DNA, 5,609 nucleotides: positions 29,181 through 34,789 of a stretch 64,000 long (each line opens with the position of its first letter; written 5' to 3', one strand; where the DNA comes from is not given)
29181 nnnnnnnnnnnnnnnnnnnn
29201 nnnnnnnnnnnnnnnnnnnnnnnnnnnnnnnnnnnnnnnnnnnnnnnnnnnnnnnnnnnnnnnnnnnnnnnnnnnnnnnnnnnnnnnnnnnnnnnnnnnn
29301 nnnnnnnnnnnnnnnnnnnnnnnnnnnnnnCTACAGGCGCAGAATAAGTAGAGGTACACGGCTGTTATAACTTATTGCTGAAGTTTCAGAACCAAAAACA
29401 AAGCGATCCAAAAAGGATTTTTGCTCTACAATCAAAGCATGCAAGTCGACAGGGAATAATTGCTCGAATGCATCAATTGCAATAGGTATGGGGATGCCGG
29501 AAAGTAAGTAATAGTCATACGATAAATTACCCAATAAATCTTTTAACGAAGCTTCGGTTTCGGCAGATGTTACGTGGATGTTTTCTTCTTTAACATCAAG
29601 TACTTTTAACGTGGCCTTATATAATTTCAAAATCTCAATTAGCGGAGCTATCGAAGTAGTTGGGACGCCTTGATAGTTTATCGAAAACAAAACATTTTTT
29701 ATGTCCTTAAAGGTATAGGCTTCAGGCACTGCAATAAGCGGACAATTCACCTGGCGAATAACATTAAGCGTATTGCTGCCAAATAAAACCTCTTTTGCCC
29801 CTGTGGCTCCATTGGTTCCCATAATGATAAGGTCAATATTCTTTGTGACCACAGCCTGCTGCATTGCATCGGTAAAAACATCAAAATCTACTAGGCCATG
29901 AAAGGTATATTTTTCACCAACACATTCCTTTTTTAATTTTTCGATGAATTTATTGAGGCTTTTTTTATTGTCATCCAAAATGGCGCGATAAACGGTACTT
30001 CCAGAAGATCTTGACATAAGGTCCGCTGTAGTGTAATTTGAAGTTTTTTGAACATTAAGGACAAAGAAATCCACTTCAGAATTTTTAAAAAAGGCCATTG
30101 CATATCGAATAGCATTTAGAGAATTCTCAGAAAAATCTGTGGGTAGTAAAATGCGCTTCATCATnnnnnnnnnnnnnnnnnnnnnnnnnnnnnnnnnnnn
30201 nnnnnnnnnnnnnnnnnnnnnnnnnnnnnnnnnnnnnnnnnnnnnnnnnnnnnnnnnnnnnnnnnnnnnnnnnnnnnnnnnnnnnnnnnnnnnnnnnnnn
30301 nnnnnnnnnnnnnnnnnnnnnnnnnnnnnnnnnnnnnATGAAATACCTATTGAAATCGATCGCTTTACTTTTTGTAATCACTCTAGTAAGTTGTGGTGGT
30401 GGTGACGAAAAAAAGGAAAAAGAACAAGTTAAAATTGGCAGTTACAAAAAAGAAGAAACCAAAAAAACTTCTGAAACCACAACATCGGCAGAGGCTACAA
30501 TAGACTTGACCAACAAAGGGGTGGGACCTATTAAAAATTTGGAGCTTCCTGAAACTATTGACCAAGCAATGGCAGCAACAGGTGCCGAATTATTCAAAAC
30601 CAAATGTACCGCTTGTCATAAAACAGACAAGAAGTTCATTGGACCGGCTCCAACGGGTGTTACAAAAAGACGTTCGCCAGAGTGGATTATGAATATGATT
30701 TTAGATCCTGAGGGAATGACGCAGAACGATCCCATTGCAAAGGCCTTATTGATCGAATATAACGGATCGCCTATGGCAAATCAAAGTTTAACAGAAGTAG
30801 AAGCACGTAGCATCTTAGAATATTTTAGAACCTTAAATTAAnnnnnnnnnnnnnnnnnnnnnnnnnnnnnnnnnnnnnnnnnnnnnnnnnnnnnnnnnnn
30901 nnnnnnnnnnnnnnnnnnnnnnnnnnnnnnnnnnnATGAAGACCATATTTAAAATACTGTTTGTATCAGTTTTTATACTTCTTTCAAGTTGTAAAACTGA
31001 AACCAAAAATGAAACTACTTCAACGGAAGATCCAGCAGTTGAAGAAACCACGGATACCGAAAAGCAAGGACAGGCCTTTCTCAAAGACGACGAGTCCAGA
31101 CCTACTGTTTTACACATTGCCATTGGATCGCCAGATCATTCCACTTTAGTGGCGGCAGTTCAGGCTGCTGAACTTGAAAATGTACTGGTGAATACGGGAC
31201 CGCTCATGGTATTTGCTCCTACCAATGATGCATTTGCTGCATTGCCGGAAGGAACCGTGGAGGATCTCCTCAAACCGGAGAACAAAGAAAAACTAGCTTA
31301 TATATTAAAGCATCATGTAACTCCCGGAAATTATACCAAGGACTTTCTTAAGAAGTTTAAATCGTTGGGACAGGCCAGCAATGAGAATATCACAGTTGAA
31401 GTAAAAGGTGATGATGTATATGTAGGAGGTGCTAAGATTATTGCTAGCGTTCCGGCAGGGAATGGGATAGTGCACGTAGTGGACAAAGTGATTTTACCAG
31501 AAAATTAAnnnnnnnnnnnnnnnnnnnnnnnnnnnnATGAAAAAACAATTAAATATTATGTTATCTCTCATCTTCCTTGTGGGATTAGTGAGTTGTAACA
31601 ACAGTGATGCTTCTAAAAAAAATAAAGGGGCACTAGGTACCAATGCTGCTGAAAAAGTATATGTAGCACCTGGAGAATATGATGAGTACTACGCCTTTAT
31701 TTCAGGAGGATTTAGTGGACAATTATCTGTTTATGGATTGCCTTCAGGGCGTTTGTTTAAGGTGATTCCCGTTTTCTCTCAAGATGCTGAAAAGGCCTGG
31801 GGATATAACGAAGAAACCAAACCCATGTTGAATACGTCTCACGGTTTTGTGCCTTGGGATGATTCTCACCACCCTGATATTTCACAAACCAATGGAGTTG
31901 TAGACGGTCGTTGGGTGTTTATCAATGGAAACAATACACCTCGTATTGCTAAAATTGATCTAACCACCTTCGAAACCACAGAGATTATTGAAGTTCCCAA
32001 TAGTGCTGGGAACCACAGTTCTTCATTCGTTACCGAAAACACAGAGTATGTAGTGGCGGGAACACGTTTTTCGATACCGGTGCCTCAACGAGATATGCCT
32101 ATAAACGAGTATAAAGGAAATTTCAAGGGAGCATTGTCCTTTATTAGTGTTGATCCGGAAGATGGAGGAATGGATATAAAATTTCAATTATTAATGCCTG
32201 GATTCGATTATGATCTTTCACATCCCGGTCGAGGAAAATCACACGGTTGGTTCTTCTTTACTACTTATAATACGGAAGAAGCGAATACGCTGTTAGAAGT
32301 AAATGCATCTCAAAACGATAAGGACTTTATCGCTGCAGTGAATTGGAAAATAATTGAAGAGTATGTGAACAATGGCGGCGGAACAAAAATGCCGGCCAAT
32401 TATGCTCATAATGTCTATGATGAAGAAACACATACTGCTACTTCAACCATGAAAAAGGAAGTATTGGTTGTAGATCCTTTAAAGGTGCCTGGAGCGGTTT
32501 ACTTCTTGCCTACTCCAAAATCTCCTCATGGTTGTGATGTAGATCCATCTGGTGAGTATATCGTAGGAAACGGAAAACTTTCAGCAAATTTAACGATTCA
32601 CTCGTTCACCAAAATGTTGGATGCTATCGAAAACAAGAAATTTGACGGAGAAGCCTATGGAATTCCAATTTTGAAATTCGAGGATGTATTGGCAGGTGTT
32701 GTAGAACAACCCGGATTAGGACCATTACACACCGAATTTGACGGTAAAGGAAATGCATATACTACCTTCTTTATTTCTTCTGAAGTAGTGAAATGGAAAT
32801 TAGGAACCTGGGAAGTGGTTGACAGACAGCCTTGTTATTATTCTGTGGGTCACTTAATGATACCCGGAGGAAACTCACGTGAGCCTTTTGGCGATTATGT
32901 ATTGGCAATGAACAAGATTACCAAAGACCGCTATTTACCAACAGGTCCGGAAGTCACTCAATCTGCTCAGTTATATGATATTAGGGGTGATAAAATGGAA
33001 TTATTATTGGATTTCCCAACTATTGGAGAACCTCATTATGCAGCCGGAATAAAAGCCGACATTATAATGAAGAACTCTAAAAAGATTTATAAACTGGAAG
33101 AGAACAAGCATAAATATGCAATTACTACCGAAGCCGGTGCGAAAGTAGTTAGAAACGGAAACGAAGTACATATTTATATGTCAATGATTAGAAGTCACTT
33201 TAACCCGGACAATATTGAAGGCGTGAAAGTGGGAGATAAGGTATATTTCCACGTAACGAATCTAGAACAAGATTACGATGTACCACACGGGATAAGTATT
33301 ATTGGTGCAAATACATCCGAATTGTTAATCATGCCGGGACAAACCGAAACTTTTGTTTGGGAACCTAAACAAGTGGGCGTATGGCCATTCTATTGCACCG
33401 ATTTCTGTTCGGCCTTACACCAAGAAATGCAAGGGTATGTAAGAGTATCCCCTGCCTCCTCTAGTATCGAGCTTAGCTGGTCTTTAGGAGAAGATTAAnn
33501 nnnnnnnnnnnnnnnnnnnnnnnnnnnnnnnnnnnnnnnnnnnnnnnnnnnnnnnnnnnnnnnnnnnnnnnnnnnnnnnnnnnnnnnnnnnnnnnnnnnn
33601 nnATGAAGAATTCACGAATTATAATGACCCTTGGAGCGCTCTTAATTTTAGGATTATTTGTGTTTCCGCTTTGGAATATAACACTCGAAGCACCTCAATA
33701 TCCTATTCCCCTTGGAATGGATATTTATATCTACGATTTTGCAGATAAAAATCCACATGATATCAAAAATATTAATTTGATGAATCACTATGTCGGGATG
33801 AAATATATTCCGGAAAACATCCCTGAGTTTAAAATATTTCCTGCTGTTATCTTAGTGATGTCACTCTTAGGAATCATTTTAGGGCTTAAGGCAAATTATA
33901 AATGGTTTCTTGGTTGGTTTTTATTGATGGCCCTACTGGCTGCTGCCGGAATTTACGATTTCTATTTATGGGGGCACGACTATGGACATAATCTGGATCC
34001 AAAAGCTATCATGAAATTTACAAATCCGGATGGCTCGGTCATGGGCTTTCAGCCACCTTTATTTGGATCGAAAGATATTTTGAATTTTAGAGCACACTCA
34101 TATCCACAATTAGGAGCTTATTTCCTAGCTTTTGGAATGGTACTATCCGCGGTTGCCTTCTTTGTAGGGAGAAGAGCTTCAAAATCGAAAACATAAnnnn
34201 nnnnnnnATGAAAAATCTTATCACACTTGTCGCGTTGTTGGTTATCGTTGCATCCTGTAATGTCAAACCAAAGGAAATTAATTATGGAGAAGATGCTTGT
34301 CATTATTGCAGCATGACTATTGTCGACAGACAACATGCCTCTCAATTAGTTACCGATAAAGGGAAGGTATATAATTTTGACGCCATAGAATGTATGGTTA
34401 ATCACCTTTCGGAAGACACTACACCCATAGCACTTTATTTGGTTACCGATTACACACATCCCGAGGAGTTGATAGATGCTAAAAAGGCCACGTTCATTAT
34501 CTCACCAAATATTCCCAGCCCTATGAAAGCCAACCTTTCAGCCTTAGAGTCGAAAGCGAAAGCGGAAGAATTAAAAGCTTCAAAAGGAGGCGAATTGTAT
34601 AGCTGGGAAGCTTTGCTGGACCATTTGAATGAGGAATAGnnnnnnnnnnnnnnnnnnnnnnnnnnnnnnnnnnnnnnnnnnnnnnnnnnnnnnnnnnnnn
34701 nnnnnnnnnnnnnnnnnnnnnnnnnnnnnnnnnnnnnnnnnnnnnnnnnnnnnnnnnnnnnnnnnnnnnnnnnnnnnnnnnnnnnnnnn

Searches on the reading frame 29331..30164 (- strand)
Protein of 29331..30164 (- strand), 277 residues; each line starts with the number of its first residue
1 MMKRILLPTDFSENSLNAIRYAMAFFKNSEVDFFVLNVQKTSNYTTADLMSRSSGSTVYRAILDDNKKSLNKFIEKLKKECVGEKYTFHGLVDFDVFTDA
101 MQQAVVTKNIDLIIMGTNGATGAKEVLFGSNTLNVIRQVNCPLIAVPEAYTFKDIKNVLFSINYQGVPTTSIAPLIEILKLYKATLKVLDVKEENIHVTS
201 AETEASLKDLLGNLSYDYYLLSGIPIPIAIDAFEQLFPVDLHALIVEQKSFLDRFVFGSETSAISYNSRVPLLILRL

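Call 83: search_protein_families(library=pfam, proteins=[window:29331-30164:-], max_evalue=0.0001)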
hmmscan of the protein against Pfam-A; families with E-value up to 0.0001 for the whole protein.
window:29331-30164:- (277 aa): 1 family
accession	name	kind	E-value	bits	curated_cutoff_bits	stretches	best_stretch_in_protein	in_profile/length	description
PF00582.32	Usp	-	3.2e-24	86.5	24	1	1-147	1-141/141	Universal stress protein family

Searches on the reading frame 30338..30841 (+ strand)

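Call 43: search_protein_families(library=pfam, proteins=[window:30338-30841:+], max_evalue=0.001)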
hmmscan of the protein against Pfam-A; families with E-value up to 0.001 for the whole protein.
window:30338-30841:+ (167 aa): 2 families
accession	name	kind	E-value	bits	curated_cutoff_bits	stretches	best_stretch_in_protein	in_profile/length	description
PF00034.26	Cytochrom_C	-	6.1e-08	34.3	21.3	1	79-166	1-89/90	Cytochrome c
PF13442.11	Cytochrome_CBB3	-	2.1e-05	25.2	27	1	78-124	2-44/68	Cytochrome C oxidase, cbb3-type, subunit III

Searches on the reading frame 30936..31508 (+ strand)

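Call 35: search_protein_families(library=pfam, proteins=[window:30936-31508:+], max_evalue=0.001)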
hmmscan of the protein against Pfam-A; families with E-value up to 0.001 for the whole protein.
window:30936-31508:+ (190 aa): 1 family
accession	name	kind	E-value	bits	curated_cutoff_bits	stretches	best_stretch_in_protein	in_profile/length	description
PF02469.27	Fasciclin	-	3.6e-30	105.2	22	1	67-188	2-123/123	Fasciclin domain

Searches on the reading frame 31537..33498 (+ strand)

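Call 43: search_protein_families(library=pfam, proteins=[window:31537-33498:+], max_evalue=0.001)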
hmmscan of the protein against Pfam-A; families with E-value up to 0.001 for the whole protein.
window:31537-33498:+ (653 aa): 1 family
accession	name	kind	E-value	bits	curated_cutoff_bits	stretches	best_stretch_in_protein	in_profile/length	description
PF18764.7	nos_propeller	-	3.8e-33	113.7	30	1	430-500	1-71/71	Nitrous oxide reductase propeller repeat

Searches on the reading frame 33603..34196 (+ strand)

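Call 43: search_protein_families(library=pfam, proteins=[window:33603-34196:+], max_evalue=0.001)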
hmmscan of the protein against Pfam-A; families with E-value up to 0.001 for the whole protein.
window:33603-34196:+ (197 aa): 0 families

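Call 68: search_protein_families(library=pfam, proteins=[window:33603-34196:+], max_evalue=10)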
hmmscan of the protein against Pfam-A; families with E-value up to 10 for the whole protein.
window:33603-34196:+ (197 aa): 2 families
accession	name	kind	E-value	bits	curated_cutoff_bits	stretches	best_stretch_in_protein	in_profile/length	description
PF13567.11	DUF4131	-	0.099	12.8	31.6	1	79-118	9-48/165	Domain of unknown function (DUF4131)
PF00335.26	Tetraspanin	-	2.2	8.3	32.1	1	78-115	52-88/225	Tetraspanin family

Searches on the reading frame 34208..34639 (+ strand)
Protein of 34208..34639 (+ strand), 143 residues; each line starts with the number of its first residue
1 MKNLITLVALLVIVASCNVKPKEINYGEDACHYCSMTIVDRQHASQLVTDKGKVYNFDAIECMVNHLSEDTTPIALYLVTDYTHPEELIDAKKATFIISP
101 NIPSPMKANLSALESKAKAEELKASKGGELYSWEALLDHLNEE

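Call 43: search_protein_families(library=pfam, proteins=[window:34208-34639:+], max_evalue=0.001)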
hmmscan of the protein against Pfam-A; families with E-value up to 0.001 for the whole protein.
window:34208-34639:+ (143 aa): 1 family
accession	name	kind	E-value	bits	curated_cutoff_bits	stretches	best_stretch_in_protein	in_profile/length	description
PF05573.18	NosL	-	7.4e-16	59.1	24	1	28-136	7-126/131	NosL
